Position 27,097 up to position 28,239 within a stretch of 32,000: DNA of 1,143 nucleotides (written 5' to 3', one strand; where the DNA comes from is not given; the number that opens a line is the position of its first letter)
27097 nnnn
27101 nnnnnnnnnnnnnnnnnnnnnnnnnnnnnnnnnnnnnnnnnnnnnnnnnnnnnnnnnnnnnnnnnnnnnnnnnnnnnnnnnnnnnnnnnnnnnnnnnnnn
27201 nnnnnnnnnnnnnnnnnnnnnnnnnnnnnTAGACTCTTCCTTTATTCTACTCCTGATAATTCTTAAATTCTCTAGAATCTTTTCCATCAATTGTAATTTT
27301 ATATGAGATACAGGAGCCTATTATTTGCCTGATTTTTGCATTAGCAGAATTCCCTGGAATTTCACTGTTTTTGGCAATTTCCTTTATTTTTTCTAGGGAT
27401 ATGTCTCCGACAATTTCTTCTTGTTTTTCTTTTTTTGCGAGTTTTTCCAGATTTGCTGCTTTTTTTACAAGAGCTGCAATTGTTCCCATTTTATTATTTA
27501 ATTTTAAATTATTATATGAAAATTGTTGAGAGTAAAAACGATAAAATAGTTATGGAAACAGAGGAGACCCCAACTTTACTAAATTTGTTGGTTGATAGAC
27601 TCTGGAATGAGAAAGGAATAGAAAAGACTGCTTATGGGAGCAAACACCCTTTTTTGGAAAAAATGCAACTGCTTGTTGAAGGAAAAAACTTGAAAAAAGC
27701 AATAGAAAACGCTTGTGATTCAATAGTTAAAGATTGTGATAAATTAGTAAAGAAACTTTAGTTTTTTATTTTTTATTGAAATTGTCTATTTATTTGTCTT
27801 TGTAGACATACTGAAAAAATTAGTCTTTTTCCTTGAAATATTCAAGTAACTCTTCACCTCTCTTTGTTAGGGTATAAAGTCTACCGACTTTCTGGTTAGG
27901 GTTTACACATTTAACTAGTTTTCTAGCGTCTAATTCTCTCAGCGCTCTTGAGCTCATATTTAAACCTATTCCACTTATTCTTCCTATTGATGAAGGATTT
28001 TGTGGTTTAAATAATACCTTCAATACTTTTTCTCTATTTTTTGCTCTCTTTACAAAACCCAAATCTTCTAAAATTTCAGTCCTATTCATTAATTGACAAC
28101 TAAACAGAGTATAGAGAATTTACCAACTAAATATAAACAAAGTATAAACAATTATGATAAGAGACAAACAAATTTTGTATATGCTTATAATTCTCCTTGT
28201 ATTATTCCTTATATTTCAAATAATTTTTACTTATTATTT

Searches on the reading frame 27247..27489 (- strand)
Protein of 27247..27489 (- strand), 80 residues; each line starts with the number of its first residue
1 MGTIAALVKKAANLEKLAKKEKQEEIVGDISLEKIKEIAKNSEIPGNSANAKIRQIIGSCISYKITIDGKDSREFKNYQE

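Call 26: search_protein_families(library=pfam, proteins=[window:27247-27489:-], max_evalue=0.001)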
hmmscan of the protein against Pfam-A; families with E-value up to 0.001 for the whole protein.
window:27247-27489:- (80 aa): 1 family
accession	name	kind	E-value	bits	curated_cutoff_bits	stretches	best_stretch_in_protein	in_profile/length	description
PF00298.24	Ribosomal_L11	-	1.2e-08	35.7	21.4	1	4-62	5-64/69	Ribosomal protein L11, RNA binding domain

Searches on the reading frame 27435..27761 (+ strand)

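Call 26: search_protein_families(library=pfam, proteins=[window:27435-27761:+], max_evalue=0.001)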
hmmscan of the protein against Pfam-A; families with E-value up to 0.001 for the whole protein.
window:27435-27761:+ (108 aa): 1 family
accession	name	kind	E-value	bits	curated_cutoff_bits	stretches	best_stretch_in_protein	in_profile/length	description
PF13656.11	RNA_pol_L_2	-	7.6e-12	45.2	27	1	43-106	8-74/75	RNA polymerase Rpb3/Rpb11 dimerisation domain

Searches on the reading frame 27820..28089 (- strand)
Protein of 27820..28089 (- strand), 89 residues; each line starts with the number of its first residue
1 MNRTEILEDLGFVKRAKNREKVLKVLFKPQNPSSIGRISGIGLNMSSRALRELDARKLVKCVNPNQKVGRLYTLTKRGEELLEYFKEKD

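Call 26: search_protein_families(library=pfam, proteins=[window:27820-28089:-], max_evalue=0.001)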
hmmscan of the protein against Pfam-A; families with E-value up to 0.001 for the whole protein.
window:27820-28089:- (89 aa): 1 family
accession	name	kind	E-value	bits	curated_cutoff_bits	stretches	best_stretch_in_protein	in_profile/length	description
PF25213.1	HVO_A0261_N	-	9.8e-05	22.6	35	1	8-86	2-75/86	HVO_A0261 N-terminal domain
